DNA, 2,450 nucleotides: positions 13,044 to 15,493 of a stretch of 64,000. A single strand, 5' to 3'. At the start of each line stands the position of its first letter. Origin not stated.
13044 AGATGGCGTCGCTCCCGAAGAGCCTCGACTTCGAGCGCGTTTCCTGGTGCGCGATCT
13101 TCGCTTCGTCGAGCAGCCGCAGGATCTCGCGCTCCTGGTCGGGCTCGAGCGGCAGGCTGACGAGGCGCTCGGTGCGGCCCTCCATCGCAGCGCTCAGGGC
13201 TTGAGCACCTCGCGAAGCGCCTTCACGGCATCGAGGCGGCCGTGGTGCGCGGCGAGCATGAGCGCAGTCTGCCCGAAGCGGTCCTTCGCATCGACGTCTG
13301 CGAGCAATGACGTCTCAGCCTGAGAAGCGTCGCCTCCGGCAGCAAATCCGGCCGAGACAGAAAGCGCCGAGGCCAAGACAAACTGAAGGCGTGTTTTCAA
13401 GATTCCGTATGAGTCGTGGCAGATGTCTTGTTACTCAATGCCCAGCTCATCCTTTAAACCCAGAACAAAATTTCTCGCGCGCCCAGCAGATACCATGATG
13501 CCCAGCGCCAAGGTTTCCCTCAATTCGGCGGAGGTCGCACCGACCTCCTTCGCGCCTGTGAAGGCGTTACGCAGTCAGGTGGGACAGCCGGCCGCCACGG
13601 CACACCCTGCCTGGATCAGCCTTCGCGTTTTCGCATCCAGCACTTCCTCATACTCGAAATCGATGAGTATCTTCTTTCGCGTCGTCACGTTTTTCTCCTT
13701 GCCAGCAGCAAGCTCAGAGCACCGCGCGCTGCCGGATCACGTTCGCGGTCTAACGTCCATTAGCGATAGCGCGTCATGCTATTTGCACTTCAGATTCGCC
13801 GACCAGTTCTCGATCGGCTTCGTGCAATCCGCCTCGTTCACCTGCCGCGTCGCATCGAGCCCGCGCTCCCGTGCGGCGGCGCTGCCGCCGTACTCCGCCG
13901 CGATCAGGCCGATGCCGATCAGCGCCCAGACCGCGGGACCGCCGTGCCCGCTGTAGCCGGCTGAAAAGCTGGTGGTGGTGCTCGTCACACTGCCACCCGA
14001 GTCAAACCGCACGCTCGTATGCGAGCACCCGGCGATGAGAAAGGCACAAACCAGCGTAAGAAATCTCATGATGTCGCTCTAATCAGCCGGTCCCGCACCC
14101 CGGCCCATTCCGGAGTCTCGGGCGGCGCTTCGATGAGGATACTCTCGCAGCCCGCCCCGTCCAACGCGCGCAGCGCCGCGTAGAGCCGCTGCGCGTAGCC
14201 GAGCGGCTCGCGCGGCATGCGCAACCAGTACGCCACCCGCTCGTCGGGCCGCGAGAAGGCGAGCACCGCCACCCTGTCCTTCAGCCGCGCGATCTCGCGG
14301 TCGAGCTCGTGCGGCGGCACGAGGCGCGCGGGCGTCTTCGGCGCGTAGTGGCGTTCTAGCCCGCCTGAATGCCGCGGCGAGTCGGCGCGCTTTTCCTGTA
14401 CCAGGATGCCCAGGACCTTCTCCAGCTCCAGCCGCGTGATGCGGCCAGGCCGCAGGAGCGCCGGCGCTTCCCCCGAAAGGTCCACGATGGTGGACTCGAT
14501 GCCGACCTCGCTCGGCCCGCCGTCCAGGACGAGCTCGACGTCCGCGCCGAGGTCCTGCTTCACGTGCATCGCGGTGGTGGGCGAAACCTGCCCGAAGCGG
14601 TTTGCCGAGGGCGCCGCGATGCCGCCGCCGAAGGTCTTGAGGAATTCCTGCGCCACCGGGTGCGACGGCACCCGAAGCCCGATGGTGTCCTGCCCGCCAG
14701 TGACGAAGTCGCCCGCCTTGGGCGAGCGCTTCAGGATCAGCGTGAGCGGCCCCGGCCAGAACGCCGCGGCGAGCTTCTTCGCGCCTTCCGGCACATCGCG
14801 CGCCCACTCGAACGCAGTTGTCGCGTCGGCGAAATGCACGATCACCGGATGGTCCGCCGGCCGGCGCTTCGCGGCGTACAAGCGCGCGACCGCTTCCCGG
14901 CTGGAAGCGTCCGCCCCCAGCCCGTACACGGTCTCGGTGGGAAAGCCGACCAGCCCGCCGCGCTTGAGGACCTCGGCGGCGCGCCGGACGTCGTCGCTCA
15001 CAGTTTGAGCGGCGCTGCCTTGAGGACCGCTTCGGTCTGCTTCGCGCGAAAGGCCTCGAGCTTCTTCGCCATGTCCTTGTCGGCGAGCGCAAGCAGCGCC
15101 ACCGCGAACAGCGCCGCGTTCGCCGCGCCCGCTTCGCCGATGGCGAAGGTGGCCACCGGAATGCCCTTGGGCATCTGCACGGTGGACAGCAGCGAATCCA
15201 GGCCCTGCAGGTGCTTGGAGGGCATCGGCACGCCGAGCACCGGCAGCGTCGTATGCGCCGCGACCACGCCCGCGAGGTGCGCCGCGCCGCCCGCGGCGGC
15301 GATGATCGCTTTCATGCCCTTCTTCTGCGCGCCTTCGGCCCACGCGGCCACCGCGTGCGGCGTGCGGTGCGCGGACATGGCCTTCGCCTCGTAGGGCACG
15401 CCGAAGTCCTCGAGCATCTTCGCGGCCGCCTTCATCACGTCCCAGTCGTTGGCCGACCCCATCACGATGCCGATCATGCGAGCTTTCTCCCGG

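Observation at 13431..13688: Hidden AhpD/CMD-like gene with in-frame TGA at the CxxC position and a SECIS-like hairpin: candidate selenoprotein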

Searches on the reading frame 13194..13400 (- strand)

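Call 36: search_protein_families(library=pfam, proteins=[window:13194-13400:-], max_evalue=0.001)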
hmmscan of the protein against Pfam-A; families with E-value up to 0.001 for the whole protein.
window:13194-13400:- (68 aa): 5 families
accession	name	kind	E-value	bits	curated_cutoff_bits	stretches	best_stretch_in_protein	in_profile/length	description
PF12796.13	Ank_2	-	9.5e-06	26.5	27.3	1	31-62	15-48/90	Ankyrin repeats (3 copies)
PF13637.12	Ank_4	-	1e-05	26.1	22.7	1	34-62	21-49/50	Ankyrin repeats (many copies)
PF00023.36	Ank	-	1.9e-05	25.2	21.1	1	43-62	2-21/33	Ankyrin repeat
PF13857.12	Ank_5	-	2.5e-05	25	27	1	34-62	7-35/56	Ankyrin repeats (many copies)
PF13606.12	Ank_3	-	0.00049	20.7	22.3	1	42-63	1-22/30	Ankyrin repeat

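Call 82: search_protein_families(library=ncbifam, proteins=[window:13194-13400:-], max_evalue=0.001)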
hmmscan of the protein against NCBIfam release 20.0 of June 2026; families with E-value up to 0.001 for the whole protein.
window:13194-13400:- (68 aa): 0 families

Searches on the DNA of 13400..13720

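Call 26: search_rna_families(source=window, start=13400, end=13720, threshold=evalue, max_evalue=10)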
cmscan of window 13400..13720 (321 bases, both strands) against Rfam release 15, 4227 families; matches with E-value up to 10: 2.
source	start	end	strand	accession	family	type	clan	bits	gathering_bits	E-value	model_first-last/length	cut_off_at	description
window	13670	13689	-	RF01111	SBWMV2_UPD-PKk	Cis-reg;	-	15.8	35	1.8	1-21/21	no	Pseudoknot of upstream pseudoknot domain (UPD) of the 3'UTR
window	13542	13593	+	RF01696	Chlorobi-1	Gene; sRNA;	-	13.3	50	0.59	1-67/67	no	Chlorobi-1 RNA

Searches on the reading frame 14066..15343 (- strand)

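Call 36: search_protein_families(library=pfam, proteins=[window:14066-15343:-], max_evalue=0.001)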
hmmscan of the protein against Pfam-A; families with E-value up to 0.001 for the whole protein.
window:14066-15343:- (425 aa): 2 families
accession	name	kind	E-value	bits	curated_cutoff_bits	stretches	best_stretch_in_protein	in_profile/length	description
PF01300.24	Sua5_yciO_yrdC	-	3.7e-59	199.6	25.1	1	124-300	1-178/178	Telomere recombination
PF03481.19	Sua5_C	-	1e-21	78.3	22.9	1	302-424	1-135/136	Threonylcarbamoyl-AMP synthase, C-terminal domain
